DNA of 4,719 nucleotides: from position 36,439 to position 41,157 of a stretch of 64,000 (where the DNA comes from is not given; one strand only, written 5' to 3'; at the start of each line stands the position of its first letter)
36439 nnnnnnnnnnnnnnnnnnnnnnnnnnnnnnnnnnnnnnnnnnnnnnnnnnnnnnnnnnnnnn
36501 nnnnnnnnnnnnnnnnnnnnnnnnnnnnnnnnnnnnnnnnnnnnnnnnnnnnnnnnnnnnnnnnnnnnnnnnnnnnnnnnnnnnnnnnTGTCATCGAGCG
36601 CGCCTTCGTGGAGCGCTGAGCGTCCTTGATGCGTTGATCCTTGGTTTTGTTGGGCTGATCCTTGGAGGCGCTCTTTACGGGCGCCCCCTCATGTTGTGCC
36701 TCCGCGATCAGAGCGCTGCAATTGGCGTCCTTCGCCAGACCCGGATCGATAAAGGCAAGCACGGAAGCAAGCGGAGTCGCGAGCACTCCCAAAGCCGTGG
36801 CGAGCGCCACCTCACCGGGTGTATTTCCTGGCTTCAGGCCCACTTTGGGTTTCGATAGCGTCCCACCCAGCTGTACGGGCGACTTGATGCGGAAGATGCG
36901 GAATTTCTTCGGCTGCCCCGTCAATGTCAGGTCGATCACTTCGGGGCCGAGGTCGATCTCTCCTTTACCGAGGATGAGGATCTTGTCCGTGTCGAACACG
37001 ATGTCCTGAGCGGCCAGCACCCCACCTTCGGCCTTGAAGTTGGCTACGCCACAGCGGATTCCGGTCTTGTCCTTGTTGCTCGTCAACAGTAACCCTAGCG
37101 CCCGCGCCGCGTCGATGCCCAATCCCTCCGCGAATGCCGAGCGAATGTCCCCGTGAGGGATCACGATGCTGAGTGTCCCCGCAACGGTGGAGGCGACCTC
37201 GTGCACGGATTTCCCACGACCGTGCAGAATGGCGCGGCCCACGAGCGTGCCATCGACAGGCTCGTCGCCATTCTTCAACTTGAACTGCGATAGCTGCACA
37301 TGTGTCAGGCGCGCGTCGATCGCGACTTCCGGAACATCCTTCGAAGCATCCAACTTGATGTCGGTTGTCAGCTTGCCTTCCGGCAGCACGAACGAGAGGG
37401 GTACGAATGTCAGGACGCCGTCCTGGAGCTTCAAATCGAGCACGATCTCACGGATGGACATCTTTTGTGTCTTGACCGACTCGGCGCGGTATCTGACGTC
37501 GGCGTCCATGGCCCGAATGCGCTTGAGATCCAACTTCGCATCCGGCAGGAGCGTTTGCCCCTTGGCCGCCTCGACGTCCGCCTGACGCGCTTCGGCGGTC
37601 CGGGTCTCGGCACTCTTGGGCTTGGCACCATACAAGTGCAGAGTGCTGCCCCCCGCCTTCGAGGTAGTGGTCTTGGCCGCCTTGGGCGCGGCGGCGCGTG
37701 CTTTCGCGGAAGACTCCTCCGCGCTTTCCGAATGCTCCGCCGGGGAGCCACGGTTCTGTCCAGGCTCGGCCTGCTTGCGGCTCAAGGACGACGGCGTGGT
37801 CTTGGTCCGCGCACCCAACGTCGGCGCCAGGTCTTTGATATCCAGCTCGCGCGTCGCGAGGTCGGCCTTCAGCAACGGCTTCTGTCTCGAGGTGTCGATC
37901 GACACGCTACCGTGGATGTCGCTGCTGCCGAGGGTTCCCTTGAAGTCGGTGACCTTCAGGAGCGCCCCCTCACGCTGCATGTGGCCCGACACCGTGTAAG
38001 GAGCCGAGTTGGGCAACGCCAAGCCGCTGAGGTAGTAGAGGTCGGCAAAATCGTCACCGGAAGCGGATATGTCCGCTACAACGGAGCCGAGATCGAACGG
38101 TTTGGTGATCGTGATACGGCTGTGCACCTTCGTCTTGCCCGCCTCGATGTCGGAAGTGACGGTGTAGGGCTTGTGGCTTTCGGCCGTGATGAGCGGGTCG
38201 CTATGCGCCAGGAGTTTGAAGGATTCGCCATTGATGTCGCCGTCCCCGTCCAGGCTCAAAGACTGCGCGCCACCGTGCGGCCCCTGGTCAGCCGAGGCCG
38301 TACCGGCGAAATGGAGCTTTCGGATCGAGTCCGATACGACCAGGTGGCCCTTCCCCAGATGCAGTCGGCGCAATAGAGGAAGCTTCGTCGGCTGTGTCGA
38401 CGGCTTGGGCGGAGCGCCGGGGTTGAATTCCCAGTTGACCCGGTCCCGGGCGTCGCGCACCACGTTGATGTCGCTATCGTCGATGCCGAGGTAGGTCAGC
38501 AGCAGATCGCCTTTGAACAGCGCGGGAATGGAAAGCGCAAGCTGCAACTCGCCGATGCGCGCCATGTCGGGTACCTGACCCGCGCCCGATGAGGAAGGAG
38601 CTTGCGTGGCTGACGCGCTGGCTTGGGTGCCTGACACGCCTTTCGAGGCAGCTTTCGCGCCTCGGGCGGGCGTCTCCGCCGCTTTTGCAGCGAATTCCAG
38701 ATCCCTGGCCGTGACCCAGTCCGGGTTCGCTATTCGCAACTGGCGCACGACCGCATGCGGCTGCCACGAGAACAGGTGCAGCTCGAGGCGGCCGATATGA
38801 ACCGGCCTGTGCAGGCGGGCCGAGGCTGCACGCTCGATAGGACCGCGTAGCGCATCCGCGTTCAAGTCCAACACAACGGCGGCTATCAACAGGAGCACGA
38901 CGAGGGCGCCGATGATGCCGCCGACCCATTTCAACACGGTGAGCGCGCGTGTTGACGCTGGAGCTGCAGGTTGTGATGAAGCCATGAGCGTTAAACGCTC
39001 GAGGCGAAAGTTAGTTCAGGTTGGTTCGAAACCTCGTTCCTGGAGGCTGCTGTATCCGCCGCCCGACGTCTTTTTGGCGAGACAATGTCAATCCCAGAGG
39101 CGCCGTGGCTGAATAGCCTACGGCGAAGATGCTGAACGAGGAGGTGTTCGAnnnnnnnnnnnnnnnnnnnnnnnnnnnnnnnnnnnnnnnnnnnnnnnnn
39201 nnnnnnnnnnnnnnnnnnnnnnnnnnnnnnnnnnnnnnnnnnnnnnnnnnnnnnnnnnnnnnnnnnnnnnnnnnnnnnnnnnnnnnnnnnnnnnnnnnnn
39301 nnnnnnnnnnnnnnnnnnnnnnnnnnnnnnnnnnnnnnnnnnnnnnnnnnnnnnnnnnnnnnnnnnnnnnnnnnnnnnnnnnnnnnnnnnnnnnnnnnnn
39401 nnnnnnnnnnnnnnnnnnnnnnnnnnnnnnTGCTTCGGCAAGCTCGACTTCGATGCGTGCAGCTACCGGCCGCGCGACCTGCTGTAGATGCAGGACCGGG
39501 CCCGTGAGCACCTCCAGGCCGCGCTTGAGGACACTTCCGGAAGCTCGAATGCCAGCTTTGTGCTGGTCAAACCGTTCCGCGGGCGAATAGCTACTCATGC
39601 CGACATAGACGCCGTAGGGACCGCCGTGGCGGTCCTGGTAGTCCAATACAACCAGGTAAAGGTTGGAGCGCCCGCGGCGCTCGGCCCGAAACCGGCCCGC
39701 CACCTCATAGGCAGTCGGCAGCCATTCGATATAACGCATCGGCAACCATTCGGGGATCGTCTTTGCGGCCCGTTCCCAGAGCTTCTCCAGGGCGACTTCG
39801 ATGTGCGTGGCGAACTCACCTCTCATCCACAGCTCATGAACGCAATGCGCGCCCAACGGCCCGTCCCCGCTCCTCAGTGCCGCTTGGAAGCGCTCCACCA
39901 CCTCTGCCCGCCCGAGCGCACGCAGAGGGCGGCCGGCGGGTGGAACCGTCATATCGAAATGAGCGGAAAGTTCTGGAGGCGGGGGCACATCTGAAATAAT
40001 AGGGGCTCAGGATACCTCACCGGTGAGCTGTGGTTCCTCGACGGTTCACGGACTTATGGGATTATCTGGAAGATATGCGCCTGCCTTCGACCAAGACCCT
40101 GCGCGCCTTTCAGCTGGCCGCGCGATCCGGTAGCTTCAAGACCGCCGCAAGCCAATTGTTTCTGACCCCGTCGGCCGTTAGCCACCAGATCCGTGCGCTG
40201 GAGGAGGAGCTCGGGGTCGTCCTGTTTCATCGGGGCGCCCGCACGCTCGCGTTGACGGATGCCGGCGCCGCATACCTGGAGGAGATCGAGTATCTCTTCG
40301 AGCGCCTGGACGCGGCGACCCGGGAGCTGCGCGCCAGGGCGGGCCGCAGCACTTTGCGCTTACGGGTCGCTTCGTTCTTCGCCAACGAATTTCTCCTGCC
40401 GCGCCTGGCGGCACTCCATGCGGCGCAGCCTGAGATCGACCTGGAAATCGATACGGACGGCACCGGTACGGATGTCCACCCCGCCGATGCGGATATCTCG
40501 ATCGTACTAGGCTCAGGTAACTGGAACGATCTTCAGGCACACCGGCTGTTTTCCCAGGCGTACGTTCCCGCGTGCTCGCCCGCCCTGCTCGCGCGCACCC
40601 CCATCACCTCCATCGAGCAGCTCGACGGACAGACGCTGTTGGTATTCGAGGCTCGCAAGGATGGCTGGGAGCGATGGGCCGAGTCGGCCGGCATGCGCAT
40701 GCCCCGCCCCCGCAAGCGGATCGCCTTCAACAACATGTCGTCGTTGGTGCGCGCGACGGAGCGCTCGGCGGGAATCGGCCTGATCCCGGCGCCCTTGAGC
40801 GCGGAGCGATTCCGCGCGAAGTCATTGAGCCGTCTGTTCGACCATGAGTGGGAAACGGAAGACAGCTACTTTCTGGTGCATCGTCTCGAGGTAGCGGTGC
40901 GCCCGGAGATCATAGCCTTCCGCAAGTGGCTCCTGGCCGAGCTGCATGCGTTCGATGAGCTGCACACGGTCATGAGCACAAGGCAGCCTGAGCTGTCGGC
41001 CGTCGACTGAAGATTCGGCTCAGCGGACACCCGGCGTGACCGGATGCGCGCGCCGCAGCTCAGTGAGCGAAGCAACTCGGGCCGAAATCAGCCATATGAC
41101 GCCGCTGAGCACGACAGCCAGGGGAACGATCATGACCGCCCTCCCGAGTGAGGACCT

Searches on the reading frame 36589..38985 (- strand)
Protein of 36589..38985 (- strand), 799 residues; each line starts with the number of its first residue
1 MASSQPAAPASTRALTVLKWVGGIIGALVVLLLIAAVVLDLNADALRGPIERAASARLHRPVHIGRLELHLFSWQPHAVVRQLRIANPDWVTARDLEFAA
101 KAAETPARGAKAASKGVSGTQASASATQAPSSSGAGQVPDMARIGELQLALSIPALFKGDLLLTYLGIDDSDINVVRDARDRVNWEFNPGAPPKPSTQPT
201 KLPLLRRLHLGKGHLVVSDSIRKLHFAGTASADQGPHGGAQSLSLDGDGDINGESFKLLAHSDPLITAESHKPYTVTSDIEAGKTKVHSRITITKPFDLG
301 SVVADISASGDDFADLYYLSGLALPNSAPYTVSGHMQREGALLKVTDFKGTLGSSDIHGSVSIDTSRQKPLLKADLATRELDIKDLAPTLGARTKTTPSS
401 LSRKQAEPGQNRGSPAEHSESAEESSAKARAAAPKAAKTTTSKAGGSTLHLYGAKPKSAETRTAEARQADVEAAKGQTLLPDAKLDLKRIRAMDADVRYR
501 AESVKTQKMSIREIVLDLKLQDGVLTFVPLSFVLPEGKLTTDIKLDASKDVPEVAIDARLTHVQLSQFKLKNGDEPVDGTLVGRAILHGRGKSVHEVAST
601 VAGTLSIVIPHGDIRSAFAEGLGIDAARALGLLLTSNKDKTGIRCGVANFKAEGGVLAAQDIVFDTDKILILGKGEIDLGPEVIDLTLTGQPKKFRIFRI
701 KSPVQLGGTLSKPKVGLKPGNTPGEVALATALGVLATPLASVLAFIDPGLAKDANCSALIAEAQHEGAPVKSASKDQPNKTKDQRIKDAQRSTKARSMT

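Call 23: search_protein_families(library=pfam, proteins=[window:36589-38985:-], max_evalue=0.00001)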
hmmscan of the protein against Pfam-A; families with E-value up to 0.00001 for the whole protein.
window:36589-38985:- (799 aa): 3 families
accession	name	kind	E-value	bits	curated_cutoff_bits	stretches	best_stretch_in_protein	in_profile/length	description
PF05170.20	AsmA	-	3.1e-28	99.4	29.8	1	457-661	403-606/607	AsmA family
PF05359.17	DUF748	-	2.4e-09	36.3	50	0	140-225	84-174/1037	Domain of Unknown Function (DUF748)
PF13116.12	YhdP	-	1.5e-08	33.5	46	0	17-89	4-82/1224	YhdP protein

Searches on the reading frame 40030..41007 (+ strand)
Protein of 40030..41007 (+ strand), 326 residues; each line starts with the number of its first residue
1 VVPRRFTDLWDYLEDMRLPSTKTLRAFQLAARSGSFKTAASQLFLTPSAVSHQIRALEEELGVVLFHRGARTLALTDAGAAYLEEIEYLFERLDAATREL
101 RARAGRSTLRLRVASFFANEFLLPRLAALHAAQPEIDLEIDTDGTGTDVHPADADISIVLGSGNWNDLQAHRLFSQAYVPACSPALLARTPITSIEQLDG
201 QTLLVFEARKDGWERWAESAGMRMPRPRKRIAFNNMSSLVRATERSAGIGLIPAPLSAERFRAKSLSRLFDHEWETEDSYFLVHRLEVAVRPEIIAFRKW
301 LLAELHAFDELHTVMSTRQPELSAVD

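Call 23: search_protein_families(library=pfam, proteins=[window:40030-41007:+], max_evalue=0.00001)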
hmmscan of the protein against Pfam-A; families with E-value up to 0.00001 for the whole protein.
window:40030-41007:+ (326 aa): 2 families
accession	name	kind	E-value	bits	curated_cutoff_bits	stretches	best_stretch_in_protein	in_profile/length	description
PF03466.25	LysR_substrate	-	4.1e-28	98.6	28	1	106-304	5-207/209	LysR substrate binding domain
PF00126.33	HTH_1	-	3e-20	72.4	26.6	1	23-79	3-59/60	Bacterial regulatory helix-turn-helix protein, lysR family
